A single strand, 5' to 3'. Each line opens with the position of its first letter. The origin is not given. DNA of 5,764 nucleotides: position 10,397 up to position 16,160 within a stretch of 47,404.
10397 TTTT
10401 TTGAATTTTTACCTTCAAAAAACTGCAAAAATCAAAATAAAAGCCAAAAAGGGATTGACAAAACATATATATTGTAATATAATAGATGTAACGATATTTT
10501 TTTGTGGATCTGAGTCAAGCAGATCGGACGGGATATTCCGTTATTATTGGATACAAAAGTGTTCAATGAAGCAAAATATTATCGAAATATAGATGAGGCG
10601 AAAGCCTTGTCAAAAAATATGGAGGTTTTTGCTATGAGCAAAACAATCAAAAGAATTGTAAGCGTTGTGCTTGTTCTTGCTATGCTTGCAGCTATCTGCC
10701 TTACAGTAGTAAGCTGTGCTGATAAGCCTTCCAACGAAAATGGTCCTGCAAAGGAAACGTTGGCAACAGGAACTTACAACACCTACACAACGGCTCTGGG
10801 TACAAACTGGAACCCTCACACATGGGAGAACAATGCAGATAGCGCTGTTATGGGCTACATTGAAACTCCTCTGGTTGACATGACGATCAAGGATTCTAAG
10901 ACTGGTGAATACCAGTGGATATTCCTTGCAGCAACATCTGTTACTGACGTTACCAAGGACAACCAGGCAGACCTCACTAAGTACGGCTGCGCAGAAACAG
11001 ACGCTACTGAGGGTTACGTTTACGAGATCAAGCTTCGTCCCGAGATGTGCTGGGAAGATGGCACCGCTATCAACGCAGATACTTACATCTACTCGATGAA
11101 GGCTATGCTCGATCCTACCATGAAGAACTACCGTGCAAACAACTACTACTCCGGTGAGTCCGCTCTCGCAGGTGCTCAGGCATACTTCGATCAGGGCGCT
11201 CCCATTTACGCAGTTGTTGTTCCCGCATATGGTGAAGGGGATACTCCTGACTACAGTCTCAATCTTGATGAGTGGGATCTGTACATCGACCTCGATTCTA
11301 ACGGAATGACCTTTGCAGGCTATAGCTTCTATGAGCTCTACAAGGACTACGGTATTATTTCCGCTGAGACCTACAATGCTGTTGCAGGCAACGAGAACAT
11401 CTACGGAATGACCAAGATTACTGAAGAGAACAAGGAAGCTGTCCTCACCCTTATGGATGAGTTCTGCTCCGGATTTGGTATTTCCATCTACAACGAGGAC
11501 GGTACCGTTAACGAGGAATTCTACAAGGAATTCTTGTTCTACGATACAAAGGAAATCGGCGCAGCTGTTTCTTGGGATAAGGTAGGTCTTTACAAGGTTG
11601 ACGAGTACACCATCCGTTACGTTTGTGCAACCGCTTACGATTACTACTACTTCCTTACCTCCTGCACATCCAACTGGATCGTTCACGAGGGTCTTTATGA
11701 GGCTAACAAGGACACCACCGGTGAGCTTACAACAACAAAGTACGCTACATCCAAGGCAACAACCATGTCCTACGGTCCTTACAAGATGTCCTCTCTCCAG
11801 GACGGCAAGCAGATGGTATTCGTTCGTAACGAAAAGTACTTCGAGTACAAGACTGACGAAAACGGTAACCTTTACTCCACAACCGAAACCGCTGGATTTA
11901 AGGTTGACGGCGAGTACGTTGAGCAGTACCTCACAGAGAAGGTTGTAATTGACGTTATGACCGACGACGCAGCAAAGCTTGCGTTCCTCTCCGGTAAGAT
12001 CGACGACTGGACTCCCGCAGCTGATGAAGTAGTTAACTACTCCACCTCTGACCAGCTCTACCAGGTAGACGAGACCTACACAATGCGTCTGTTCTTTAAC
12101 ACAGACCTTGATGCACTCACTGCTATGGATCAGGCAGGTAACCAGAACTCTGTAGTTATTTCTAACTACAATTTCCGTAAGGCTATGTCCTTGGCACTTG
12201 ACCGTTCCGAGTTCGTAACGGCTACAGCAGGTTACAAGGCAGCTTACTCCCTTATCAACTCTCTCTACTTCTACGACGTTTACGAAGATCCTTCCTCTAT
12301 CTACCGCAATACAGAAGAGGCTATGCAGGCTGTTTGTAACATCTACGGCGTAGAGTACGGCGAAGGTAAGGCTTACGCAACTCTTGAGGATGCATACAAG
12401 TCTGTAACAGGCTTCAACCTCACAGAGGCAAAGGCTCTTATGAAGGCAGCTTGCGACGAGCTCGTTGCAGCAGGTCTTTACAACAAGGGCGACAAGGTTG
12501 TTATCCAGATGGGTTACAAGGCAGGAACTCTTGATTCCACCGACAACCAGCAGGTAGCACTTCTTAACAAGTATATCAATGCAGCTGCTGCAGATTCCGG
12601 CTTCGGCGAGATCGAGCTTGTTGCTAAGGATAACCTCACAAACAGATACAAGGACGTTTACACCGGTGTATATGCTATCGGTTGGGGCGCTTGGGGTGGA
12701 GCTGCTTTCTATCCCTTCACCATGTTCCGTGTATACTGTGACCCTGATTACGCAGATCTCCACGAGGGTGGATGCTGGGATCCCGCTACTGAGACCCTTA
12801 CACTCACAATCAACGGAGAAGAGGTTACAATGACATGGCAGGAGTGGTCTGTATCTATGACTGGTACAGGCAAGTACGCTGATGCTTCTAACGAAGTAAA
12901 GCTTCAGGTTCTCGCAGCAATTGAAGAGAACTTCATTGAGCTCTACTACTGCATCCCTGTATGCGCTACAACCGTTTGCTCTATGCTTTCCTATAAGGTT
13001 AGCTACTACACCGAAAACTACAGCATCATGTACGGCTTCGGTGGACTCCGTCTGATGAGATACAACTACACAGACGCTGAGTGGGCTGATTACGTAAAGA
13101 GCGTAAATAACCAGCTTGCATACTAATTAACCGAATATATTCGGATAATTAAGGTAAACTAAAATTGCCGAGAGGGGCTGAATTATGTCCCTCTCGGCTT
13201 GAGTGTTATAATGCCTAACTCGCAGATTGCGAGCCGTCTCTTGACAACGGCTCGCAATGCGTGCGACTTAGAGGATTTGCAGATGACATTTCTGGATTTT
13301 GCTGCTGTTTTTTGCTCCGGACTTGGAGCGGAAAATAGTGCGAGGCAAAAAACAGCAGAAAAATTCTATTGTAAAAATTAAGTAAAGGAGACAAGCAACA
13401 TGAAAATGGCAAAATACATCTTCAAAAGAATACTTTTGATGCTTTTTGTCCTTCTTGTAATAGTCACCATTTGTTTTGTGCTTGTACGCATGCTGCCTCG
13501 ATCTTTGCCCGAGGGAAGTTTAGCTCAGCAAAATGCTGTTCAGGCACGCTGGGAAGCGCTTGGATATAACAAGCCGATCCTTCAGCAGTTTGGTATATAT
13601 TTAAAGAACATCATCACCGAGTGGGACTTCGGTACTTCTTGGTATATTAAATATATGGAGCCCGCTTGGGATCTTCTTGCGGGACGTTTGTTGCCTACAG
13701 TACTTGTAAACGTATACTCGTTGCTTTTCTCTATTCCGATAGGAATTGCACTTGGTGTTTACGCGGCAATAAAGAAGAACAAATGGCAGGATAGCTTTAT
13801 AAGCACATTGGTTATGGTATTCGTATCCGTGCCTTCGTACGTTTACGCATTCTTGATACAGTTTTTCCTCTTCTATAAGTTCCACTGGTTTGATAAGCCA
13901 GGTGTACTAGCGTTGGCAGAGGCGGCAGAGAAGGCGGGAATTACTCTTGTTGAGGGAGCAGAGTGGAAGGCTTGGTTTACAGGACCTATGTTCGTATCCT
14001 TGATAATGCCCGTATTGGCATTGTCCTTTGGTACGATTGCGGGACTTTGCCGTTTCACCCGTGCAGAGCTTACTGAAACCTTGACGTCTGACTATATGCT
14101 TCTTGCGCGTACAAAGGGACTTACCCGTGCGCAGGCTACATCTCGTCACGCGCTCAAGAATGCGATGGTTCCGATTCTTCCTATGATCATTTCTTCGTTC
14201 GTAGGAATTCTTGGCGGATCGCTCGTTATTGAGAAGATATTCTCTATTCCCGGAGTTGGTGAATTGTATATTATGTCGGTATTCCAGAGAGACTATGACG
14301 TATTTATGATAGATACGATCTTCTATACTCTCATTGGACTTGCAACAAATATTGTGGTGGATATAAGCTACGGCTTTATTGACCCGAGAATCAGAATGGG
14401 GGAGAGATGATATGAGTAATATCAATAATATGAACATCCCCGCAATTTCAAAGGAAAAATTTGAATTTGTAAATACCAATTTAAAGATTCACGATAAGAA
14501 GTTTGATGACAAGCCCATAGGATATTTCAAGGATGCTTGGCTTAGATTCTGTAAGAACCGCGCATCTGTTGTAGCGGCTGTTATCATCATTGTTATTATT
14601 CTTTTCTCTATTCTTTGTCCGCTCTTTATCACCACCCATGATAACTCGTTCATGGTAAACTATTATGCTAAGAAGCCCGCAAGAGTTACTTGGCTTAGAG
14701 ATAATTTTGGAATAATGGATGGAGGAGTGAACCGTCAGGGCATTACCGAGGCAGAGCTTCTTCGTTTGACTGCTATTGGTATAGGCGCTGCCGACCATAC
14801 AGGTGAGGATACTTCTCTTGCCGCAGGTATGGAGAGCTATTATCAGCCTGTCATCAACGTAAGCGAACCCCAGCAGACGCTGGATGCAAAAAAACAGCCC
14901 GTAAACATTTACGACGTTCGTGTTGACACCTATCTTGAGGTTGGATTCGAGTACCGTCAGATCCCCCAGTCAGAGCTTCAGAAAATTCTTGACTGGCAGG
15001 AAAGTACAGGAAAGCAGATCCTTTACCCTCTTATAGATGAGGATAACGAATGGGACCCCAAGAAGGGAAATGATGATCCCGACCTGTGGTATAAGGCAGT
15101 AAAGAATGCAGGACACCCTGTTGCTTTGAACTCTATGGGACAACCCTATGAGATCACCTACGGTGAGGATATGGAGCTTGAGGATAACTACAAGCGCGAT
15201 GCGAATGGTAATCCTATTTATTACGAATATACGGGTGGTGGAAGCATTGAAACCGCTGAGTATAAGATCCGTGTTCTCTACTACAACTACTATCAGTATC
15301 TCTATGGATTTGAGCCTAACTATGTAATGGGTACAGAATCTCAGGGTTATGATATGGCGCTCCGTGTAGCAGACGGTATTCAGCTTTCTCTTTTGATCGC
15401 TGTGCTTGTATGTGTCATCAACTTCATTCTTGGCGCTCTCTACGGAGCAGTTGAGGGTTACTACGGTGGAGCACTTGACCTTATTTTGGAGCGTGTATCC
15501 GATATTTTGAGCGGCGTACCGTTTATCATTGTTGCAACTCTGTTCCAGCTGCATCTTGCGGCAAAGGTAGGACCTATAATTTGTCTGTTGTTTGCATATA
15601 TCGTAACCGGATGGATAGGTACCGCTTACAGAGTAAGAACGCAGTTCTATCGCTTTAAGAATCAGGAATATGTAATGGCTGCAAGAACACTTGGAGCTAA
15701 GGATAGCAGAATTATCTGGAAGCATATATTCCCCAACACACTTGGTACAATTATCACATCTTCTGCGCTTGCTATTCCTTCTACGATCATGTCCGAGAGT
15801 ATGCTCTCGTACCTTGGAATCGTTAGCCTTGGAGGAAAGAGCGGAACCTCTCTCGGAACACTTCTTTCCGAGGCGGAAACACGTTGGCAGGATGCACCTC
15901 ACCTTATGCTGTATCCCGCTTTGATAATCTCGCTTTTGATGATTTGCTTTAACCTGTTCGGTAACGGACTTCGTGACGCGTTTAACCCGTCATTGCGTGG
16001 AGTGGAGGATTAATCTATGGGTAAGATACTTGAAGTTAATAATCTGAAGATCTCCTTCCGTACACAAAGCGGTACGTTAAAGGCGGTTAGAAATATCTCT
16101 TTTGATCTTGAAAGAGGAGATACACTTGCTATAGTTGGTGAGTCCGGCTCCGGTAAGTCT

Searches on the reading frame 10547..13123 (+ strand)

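Call 89: search_protein_families(library=pfam, proteins=[window:10547-13123:+], max_evalue=0.001)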
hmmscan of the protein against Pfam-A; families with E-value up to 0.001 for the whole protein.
window:10547-13123:+ (859 aa): 1 family
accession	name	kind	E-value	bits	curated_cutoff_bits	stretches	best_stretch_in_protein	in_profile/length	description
PF00496.27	SBP_bac_5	-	2.9e-32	112.7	32.4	2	344-730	64-360/368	Bacterial extracellular solute-binding proteins, family 5 Middle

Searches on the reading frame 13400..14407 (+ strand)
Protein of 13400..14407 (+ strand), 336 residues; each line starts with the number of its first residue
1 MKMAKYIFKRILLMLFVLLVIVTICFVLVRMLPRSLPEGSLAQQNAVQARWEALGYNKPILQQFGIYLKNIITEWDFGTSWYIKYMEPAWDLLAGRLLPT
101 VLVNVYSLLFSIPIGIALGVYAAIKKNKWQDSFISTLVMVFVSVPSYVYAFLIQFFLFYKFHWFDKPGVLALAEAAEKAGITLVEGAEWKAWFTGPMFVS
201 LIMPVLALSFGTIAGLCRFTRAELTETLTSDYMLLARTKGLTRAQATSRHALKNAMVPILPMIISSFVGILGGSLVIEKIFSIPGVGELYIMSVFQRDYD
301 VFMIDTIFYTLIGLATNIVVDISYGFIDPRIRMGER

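Call 90: search_protein_families(library=pfam, proteins=[window:13400-14407:+], max_evalue=0.001)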
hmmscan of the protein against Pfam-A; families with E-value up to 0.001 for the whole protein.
window:13400-14407:+ (336 aa): 2 families
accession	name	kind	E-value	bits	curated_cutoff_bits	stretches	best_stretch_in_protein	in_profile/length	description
PF00528.27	BPD_transp_1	-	5.5e-35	121.2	26.4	1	115-332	1-183/184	Binding-protein-dependent transport system inner membrane component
PF19300.4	BPD_transp_1_N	-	9.1e-07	29.5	23.8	1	3-77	1-78/114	Binding-prot-dependent transport system membrane comp, N-term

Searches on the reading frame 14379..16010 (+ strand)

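Call 90: search_protein_families(library=pfam, proteins=[window:14379-16010:+], max_evalue=0.001)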
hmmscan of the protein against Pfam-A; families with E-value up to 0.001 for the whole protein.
window:14379-16010:+ (544 aa): 2 families
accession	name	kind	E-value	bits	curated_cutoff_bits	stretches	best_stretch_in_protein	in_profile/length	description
PF00528.27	BPD_transp_1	-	1.4e-24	87.3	26.4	1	356-540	5-183/184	Binding-protein-dependent transport system inner membrane component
PF12911.12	OppC_N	-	6e-11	42.5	23.9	1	49-86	2-39/53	N-terminal TM domain of oligopeptide transport permease C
